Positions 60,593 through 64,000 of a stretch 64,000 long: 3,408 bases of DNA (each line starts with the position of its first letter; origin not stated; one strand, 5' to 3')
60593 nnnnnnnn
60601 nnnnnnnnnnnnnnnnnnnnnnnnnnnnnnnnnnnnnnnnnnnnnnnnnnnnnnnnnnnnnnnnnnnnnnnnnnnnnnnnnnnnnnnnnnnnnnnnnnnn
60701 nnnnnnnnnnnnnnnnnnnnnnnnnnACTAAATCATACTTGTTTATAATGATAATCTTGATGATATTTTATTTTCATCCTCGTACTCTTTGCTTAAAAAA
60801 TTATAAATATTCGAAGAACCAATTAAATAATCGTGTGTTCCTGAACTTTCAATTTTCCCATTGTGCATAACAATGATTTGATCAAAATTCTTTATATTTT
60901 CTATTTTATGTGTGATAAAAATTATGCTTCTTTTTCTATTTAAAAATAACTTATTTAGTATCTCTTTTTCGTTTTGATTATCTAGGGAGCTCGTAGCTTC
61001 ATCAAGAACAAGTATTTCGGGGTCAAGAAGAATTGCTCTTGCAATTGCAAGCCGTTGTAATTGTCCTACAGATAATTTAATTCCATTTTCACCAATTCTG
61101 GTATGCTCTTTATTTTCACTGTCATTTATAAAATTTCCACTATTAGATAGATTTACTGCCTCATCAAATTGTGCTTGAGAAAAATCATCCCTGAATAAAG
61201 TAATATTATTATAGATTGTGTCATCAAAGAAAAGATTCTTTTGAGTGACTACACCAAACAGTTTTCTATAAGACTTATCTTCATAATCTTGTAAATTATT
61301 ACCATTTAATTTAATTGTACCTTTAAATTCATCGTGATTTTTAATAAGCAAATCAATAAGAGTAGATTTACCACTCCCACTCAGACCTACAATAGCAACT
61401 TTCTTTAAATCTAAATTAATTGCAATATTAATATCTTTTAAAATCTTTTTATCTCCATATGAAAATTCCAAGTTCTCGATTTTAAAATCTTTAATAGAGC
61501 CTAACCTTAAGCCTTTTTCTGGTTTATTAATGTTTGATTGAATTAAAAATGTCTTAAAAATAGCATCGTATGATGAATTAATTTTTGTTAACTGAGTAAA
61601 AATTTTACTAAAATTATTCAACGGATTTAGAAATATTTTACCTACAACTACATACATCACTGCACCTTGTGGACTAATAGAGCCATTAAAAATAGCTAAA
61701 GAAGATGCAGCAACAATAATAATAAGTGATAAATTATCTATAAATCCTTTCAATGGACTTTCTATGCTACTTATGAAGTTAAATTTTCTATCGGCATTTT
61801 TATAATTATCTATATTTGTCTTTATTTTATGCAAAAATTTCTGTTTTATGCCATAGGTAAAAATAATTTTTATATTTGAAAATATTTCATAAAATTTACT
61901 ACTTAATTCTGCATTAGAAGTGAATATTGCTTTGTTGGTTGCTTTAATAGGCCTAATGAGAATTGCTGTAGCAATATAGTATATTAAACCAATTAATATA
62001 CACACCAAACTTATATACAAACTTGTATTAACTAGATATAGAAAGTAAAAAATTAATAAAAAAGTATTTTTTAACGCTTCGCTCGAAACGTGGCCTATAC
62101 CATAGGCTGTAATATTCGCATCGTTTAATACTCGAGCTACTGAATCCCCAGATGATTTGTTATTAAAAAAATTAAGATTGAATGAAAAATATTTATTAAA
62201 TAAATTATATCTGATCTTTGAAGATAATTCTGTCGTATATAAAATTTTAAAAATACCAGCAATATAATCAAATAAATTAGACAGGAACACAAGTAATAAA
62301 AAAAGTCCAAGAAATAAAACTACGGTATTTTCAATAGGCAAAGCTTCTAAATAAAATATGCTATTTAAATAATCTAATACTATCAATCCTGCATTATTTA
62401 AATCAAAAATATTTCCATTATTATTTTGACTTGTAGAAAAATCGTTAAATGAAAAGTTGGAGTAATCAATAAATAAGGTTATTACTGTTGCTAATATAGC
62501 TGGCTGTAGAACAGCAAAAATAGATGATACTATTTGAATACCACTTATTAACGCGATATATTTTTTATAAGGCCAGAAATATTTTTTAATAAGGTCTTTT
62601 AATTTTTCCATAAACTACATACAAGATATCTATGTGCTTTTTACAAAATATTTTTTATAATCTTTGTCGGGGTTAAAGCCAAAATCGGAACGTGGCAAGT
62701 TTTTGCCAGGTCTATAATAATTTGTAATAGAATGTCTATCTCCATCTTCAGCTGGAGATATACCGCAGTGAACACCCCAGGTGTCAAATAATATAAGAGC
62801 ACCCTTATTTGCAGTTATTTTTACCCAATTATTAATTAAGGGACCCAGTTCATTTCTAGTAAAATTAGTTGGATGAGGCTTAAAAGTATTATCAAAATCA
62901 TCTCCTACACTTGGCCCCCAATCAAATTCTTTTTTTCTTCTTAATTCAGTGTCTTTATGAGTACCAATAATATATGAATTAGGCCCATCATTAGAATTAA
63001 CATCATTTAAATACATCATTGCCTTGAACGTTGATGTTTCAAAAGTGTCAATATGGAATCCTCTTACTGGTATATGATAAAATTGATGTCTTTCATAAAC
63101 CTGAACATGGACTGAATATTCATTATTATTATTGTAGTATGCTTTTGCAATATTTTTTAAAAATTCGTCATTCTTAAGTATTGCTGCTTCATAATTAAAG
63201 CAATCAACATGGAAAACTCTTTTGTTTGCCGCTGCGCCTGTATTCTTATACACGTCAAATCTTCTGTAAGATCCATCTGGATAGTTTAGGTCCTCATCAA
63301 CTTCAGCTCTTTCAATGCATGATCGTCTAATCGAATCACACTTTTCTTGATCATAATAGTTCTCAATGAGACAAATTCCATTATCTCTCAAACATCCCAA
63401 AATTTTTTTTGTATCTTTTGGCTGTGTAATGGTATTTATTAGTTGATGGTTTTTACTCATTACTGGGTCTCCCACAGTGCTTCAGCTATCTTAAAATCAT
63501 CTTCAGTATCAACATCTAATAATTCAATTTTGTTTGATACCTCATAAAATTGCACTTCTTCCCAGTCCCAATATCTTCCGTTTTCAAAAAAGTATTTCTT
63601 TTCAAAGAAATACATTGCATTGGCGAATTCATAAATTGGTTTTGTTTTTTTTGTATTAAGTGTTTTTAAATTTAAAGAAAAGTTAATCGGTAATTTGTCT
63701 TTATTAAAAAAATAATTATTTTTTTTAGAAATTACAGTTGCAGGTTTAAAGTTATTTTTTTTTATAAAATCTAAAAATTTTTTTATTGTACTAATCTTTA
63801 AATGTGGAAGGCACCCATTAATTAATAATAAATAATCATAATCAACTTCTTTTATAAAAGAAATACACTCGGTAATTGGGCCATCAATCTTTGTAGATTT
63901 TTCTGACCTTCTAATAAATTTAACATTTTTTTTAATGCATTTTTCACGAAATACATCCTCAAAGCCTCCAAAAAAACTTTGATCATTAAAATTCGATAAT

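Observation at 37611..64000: Low-G+C cell-surface glycan island (>26 kb, runs off the window) beginning right after trhO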

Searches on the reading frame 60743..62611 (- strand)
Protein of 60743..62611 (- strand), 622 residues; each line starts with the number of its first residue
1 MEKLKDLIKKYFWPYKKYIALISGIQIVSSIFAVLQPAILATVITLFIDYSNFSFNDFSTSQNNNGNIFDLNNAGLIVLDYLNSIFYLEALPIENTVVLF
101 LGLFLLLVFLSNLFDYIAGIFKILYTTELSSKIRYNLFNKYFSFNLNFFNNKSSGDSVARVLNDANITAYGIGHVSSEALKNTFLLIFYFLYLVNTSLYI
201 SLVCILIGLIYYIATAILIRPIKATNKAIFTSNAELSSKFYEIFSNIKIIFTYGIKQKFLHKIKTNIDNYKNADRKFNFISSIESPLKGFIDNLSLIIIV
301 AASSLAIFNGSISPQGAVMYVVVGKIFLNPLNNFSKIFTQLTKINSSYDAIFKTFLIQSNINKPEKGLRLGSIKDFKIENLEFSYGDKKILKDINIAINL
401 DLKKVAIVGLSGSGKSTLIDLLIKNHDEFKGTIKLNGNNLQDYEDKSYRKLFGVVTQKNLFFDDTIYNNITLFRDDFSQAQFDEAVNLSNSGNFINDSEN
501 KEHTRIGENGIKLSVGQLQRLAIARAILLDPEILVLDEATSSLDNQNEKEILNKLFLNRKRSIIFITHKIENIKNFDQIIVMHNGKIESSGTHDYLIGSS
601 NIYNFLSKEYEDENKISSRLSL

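Call 6: search_protein_families(library=pfam, proteins=[window:60743-62611:-], max_evalue=0.01)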
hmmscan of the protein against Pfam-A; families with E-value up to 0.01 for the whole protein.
window:60743-62611:- (622 aa): 7 families
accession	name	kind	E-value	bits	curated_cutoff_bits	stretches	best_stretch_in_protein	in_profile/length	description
PF00005.33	ABC_tran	-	5.2e-27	95.5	25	1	392-541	2-137/137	ABC transporter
PF00664.28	ABC_membrane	-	1.7e-26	94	28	1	26-330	8-273/274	ABC transporter transmembrane region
PF13401.12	AAA_22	-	0.00018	22.3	27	1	406-558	9-109/130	AAA domain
PF13555.12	AAA_29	-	0.0003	20.9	27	1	398-420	17-40/61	P-loop containing region of AAA domain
PF02463.25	SMC_N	-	0.00036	20.5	40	0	392-583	14-212/220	RecF/RecN/SMC N terminal domain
PF13173.12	AAA_14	-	0.0027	18.1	27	1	405-464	5-70/129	AAA domain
PF13238.12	AAA_18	-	0.0095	16.8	29.4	0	405-446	1-34/128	AAA domain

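Call 29: search_protein_families(library=ncbifam, proteins=[window:60743-62611:-], max_evalue=0.001)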
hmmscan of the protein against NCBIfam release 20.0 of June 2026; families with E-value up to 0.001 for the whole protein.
window:60743-62611:- (622 aa): 184 families (the best 25 are shown)
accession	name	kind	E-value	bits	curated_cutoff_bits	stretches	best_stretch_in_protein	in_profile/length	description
TIGR02203.1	MsbA_lipidA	equivalog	8.4e-81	272.2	602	1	41-607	34-566/572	lipid A export permease/ATP-binding protein MsbA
NF045513.1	HepA_fam_ABC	equivalog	8.3e-73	245.8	725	1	83-597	80-596/610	heterocyst formation ABC transporter subunit HepA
NF008381.0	PRK11176.1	equivalog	1.5e-71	241.5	867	1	97-608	63-577/582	lipid A ABC transporter ATP-binding protein/permease MsbA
TIGR02204.1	MsbA_rel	hypoth_equivalog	2.9e-71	240.9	780.4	1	127-606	87-571/576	ABC transporter, permease/ATP-binding protein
TIGR01193.1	bacteriocin_ABC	subfamily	3e-68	231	523.85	1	96-606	195-705/708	peptide cleavage/export ABC transporter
TIGR00958.1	3a01208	subfamily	3.2e-68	230.7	874.6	1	105-605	208-709/711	antigen peptide transporter 2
TIGR03796.1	NHLM_micro_ABC1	equivalog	8.7e-66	222.5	853.3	1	98-606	195-708/710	NHLP family bacteriocin export ABC transporter peptidase/permease/ATPase subunit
TIGR01846.1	type_I_sec_HlyB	subfamily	1.1e-64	218.9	725.55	1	124-607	205-689/694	type I secretion system permease/ATPase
NF008364.0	PRK11160.1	equivalog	1.2e-63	215.7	630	1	131-608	93-573/575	heme ABC transporter ATP-binding protein/permease CydC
NF010178.0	PRK13657.1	equivalog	1.1e-62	212.3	733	1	132-607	86-567/588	glucan ABC transporter ATP-binding protein/ permease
TIGR03797.1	NHLM_micro_ABC2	equivalog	8e-62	209.7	709.4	1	82-603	158-678/686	NHLP bacteriocin export ABC transporter permease/ATPase subunit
TIGR03375.1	type_I_sec_LssB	subfamily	1.6e-60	205.2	693.1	1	98-596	190-688/696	type I secretion system permease/ATPase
NF052233.1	CphA_assoc_ABC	equivalog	8.2e-60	203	880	1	93-606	224-739/766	cyanophycin metabolism-associated ABC transporter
TIGR02857.1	CydD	equivalog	3.1e-59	201.3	435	1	17-582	3-529/529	thiol reductant ABC exporter subunit CydD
NF008055.0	PRK10789.1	equivalog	7.2e-55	186.5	845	1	95-604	54-565/590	SmdA family multidrug ABC transporter permease/ATP-binding protein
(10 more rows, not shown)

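Call 77: search_solved_structures(query=window:60743-62611:-, max_evalue=1e-40)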
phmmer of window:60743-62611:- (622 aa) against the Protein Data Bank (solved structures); distinct sequences matched with E-value up to 1e-40: 124 (the best 60 are shown).
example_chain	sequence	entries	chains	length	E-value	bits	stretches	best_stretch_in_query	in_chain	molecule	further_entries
9ody_A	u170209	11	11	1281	2.9e-87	296.9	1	114-606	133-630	ATP-binding cassette, sub-family B (MDR/TAP), member 4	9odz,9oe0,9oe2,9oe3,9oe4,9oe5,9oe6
9oe1_A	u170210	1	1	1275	3.5e-87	296.6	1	114-606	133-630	ATP-binding cassette, sub-family B (MDR/TAP), member 4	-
6ujs_A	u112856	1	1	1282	1.3e-84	288.1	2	120-606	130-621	ATP-dependent translocase ABCB1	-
6ujr_A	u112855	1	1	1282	1.4e-84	288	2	120-606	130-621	ATP-dependent translocase ABCB1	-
6ujw_A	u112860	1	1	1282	1.6e-84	287.8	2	120-606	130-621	ATP-dependent translocase ABCB1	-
7zk8_A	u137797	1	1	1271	1.9e-84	287.6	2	120-606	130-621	ATP-dependent translocase ABCB1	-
7zk4_A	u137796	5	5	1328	2.2e-84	287.4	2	99-604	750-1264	ATP-dependent translocase ABCB1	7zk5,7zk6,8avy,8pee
8y6h_A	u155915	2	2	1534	2.2e-84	287.4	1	120-605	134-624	ATP-dependent translocase ABCB1,mNeonGreen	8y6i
6ujt_A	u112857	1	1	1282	2.4e-84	287.3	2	120-606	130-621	ATP-dependent translocase ABCB1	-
8gmg_A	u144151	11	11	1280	2.4e-84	287.2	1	119-605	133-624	ATP-dependent translocase ABCB1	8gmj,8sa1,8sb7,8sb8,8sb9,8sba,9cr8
6ujp_A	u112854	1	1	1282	2.7e-84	287.1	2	120-606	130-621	ATP-dependent translocase ABCB1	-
4q9h_A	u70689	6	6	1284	3.3e-84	286.8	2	120-606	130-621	Multidrug resistance protein 1A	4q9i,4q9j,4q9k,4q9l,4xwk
8sa0_A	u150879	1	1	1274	3.4e-84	286.8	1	119-605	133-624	ATP-dependent translocase ABCB1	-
4m2s_A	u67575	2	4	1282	3.6e-84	286.7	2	120-606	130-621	Multidrug resistance protein 1A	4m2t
7zka_A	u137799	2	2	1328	3.7e-84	286.6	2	120-606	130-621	ATP-dependent translocase ABCB1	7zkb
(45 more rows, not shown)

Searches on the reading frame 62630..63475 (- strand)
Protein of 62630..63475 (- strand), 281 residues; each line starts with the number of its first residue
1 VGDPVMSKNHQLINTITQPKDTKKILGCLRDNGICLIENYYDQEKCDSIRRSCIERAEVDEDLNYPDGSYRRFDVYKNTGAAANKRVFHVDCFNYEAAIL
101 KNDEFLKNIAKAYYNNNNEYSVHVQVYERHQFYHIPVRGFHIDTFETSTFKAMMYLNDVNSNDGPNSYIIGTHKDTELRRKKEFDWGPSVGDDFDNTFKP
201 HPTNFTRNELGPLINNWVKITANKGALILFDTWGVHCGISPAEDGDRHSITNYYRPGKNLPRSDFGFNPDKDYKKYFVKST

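Call 6: search_protein_families(library=pfam, proteins=[window:62630-63475:-], max_evalue=0.01)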
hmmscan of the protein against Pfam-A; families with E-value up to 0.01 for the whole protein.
window:62630-63475:- (281 aa): 2 families
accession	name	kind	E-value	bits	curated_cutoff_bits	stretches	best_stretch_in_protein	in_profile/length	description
PF05721.19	PhyH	-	2.2e-07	31.8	22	1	30-236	2-200/213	Phytanoyl-CoA dioxygenase (PhyH)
PF13640.12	2OG-FeII_Oxy_3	-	0.002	19.5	27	1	124-255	3-98/98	2OG-Fe(II) oxygenase superfamily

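Call 29: search_protein_families(library=ncbifam, proteins=[window:62630-63475:-], max_evalue=0.001)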
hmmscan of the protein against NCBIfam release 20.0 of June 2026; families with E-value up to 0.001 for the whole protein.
window:62630-63475:- (281 aa): 0 families

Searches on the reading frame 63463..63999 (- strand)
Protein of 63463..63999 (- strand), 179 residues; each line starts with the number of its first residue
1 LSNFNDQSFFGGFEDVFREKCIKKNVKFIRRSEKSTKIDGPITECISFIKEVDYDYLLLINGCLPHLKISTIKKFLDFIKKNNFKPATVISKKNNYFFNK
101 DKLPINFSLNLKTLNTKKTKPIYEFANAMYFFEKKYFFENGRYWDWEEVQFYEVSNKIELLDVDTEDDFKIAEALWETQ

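Call 31: search_protein_families(library=pfam, proteins=[window:63463-63999:-], max_evalue=10)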
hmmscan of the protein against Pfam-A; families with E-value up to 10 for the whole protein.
seq(179 aa): 0 families

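Call 32: find_homologous_proteins(query=window:63463-63999:-)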
Query seq(179 aa) (179 aa): 43 proteins with E <= 0.001 among 116 candidates.
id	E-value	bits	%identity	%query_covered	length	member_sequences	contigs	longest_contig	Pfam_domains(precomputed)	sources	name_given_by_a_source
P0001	4.8e-113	393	99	100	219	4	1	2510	PF02348.26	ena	-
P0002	2.7e-94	332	81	98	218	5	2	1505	PF02348.26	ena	-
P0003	5.5e-92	325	80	98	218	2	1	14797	PF02348.26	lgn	-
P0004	5.6e-65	237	54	99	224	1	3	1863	PF12804.14,PF02348.26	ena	-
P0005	1.8e-64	235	56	100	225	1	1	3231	PF02348.26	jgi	-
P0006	5.6e-63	230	54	99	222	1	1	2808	PF12804.14,PF02348.26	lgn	-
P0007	9.1e-63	230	55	97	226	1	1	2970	PF12804.14,PF02348.26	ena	-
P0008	1.8e-62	229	53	100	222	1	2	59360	PF12804.14,PF02348.26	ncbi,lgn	-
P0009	2.9e-62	228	51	99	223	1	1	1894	PF12804.14,PF02348.26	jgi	jgi:CMP-N-acetylneuraminic acid synthetase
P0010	8.6e-62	226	56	96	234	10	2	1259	PF02348.26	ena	-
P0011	8.9e-62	226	52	99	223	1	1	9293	PF12804.14,PF02348.26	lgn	-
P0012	9.1e-62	226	55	98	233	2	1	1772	PF02348.26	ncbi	-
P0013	1.6e-61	226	53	97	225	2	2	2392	PF02348.26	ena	-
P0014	2.9e-61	225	54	98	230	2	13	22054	-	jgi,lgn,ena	-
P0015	3.3e-61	224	54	98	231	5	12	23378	PF02348.26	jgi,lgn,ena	jgi:spore coat polysaccharide biosynthesis protein SpsF (cytidylyltransferase family)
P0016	5.1e-61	224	53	98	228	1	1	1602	PF12804.14,PF02348.26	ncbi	-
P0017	2.2e-60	222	51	100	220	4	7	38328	PF12804.14,PF02348.26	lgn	-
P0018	3.4e-60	221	55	98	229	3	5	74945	PF02348.26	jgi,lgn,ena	-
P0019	1.3e-59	219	54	99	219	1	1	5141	PF12804.14,PF02348.26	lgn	-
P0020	4.5e-58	214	54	99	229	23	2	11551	PF02348.26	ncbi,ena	-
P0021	4.9e-58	214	52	100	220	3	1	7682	PF12804.14,PF02348.26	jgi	jgi:CMP-N-acetylneuraminic acid synthetase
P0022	2.5e-57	212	49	99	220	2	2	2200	PF12804.14,PF02348.26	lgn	-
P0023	3.7e-57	211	52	98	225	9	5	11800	PF02348.26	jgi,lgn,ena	-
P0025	4.9e-57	211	53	100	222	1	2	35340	PF02348.26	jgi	jgi:CMP-N-acetylneuraminic acid synthetase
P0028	2.6e-56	209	52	98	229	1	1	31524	PF12804.14,PF02348.26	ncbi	-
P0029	2.9e-56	208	51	98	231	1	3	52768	PF12804.14,PF02348.26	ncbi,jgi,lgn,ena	-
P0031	8.7e-56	207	47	99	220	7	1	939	PF12804.14,PF02348.26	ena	-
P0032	1.5e-55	206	50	100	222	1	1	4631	PF12804.14,PF02348.26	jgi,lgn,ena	-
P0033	1.8e-55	206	51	99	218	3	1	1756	PF02348.26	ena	-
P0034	4.1e-55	205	52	99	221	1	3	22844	PF02348.26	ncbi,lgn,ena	-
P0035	1.2e-54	203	48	98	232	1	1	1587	PF12804.14,PF02348.26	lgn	-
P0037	1.5e-48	183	51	93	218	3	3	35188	PF02348.26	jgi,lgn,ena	jgi:CMP-N-acetylneuraminic acid synthetase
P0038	2.7e-46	176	53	84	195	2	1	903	PF12804.14,PF02348.26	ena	-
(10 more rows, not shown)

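Call 33: find_encoding_contigs(protein=P0003, flank=10000, max_places=4)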
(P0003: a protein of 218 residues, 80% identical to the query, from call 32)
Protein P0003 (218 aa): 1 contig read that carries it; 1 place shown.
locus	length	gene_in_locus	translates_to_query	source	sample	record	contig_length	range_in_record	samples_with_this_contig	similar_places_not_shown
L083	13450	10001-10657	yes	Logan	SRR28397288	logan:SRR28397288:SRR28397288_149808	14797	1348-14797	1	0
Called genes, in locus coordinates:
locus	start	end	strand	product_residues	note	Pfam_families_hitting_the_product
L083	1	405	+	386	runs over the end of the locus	PF01041:DegT_DnrJ_EryC1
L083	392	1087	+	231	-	PF02348:CTP_transf_3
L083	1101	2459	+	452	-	-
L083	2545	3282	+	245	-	PF13847:Methyltransf_31 (faint), PF13489:Methyltransf_23, PF08241:Methyltransf_11, PF08242:Methyltransf_12 (faint), PF13649:Methyltransf_25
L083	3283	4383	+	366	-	PF01973:MptE-like (faint)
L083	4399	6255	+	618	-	PF13522:GATase_6, PF13537:GATase_7, PF00733:Asn_synthase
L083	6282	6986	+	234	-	PF03102:NeuB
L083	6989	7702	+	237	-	PF00551:Formyl_trans_N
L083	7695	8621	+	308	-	PF01522:Polysacc_deac_1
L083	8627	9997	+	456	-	PF00535:Glycos_transf_2, PF10111:Glyco_tranf_2_2, PF13641:Glyco_tranf_2_3 (weak)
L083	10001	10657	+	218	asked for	PF02348:CTP_transf_3 (weak)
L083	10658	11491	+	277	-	-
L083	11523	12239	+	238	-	PF10096:DUF2334 (weak)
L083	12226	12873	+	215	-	PF08241:Methyltransf_11, PF13847:Methyltransf_31 (weak)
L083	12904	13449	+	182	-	?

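Call 34: find_encoding_contigs(protein=P0001, flank=10000, max_places=4)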
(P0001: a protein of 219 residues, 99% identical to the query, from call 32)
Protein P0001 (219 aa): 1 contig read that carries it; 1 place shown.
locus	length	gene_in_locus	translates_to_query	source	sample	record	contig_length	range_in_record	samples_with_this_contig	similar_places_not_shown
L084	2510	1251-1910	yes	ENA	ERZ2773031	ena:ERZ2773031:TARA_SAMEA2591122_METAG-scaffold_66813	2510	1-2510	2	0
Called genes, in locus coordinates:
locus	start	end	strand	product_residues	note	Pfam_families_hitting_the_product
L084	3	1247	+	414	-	?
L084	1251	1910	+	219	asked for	PF02348:CTP_transf_3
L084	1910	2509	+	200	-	?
